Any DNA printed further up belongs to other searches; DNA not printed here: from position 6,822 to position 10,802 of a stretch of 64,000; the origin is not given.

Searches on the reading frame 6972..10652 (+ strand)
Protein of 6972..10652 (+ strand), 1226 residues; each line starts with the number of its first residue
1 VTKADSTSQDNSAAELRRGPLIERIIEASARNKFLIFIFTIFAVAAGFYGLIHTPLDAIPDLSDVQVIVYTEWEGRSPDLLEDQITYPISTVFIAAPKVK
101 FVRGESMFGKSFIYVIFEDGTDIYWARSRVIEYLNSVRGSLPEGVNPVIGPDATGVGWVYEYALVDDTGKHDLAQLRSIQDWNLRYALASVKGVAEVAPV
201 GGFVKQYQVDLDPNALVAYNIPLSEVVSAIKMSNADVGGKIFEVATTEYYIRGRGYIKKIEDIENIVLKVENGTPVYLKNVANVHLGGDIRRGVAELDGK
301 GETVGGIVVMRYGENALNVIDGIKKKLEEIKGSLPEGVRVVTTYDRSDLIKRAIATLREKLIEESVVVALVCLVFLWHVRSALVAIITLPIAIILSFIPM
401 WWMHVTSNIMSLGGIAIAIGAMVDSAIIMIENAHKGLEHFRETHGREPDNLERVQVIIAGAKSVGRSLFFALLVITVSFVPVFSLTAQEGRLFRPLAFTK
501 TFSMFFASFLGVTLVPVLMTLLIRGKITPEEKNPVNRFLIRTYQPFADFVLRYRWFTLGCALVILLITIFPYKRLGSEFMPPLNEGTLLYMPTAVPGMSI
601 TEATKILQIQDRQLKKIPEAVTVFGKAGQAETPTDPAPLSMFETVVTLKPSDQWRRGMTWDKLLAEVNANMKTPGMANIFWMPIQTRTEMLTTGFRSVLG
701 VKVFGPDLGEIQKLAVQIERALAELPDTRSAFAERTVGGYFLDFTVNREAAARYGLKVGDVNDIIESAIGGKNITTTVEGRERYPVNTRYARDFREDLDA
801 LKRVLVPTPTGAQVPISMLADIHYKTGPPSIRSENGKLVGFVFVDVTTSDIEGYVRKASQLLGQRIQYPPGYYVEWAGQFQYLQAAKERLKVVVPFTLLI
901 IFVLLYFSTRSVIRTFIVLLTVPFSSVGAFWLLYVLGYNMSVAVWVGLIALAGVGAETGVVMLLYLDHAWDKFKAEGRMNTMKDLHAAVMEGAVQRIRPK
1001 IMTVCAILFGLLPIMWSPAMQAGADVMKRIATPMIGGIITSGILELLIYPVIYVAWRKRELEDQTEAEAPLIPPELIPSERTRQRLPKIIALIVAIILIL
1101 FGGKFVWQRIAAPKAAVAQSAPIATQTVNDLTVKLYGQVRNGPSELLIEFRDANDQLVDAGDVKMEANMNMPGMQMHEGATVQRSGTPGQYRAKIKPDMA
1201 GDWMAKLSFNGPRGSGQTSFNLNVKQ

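Call 63: search_protein_families(library=pfam, proteins=[window:6972-10652:+], max_evalue=0.00001)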
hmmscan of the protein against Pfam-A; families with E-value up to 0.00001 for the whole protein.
window:6972-10652:+ (1226 aa): 3 families
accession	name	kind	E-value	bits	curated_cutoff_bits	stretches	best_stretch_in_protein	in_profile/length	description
PF00873.25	ACR_tran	-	1.3e-228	761.8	28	1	27-1055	3-1019/1021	AcrB/AcrD/AcrF family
PF13115.11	YtkA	-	8.2e-09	36.4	25.9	1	1126-1206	2-83/85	YtkA-like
PF03176.21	MMPL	-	1.6e-08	34.3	20.5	0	884-946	139-201/333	MMPL family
